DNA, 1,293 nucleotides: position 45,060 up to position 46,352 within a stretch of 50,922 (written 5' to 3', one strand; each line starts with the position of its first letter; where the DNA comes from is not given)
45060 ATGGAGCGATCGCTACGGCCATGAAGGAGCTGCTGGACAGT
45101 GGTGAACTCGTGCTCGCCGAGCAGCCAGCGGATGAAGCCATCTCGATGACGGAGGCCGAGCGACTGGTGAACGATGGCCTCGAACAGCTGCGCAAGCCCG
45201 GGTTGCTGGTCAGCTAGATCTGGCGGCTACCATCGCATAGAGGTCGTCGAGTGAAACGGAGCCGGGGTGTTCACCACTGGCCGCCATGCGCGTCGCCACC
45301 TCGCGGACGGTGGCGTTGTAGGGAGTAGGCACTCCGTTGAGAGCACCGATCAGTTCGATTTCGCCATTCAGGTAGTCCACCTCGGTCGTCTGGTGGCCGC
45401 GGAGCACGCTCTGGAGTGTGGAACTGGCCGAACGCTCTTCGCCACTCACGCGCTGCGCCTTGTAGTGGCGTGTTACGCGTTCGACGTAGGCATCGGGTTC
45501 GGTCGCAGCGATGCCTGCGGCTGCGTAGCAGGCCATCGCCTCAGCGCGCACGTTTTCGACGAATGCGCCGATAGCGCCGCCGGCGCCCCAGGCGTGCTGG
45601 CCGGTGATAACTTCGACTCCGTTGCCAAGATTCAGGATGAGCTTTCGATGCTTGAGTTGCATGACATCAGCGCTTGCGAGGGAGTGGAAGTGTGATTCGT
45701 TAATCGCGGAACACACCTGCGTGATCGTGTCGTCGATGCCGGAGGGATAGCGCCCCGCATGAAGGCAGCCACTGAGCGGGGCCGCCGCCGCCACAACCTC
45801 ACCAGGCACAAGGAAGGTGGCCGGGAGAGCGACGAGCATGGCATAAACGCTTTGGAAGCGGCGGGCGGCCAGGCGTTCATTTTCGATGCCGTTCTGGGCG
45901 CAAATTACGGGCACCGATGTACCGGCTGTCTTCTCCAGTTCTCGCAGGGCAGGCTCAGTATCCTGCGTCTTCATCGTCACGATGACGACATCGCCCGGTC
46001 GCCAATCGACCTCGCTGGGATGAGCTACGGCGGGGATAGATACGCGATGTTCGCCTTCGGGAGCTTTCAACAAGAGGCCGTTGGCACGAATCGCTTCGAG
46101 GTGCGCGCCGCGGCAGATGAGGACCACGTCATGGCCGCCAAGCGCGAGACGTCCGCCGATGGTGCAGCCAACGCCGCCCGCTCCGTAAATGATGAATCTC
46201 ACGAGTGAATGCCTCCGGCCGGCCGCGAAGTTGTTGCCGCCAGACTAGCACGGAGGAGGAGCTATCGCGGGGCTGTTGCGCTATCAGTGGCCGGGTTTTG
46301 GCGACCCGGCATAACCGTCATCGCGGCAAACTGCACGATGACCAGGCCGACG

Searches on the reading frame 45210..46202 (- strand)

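Call 7: search_protein_families(library=pfam, proteins=[window:45210-46202:-], max_evalue=0.01)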
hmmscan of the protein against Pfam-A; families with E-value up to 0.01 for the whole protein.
window:45210-46202:- (330 aa): 3 families
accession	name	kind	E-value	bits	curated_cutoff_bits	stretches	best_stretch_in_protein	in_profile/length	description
PF02558.23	ApbA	-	3.9e-29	101.6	22.2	1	4-140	2-139/150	Ketopantoate reductase PanE/ApbA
PF08546.17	ApbA_C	-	3.6e-13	50.4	22.7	1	179-302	1-120/125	Ketopantoate reductase PanE/ApbA C terminal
PF01266.30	DAO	-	0.0096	15.9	27.9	0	3-134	2-142/353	FAD dependent oxidoreductase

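Call 8: search_protein_families(library=ncbifam, proteins=[window:45210-46202:-], max_evalue=0.01)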
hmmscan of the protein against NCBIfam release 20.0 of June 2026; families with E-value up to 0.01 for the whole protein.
window:45210-46202:- (330 aa): 17 families
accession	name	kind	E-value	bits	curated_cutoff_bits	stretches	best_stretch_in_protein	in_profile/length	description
TIGR00745.1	apbA_panE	subfamily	2.5e-42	145.2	141.35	1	2-301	1-296/305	2-dehydropantoate 2-reductase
NF005091.0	PRK06522.2-2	equivalog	3.3e-34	118.4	252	1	1-304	2-294/302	2-dehydropantoate 2-reductase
NF006083.0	PRK08229.1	equivalog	7.7e-31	107.3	371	1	2-311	4-321/341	2-dehydropantoate 2-reductase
NF005092.1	PRK06522.2-3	equivalog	3.5e-26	92.1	500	1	1-298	1-286/296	2-dehydropantoate 2-reductase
NF005089.0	PRK06522.1-4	subfamily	4.8e-23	82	223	1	1-106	1-104/326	2-dehydropantoate 2-reductase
NF005088.0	PRK06522.1-2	subfamily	1.4e-22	80.2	371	1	1-301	1-296/308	2-dehydropantoate 2-reductase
NF005094.0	PRK06522.2-5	equivalog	9e-18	64.6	382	1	1-189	1-188/307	2-dehydropantoate 2-reductase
NF004887.0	PRK06249.1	equivalog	1.6e-12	47.3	360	1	1-224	6-236/316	putative 2-dehydropantoate 2-reductase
NF009543.0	PRK12921.1-5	equivalog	5.5e-12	45.5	339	1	1-299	1-295/305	oxidoreductase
NF004311.0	PRK05708.1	equivalog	8.4e-11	41.2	378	1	2-301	4-291/305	putative 2-dehydropantoate 2-reductase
NF009541.0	PRK12921.1-1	equivalog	2.4e-10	40.2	338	1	5-314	10-297/297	oxidoreductase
NF005087.0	PRK06522.1-1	equivalog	0.00013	21.2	351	1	1-299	1-281/296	2-dehydropantoate 2-reductase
NF005093.0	PRK06522.2-4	equivalog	0.0002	20.8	308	1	2-107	5-107/304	2-dehydropantoate 2-reductase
NF000942.0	PRK00094.1-4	subfamily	0.0021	17.3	257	1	3-112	5-115/334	NAD(P)H-dependent glycerol-3-phosphate dehydrogenase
NF009542.0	PRK12921.1-4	equivalog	0.0022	17.4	288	1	3-124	4-114/286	oxidoreductase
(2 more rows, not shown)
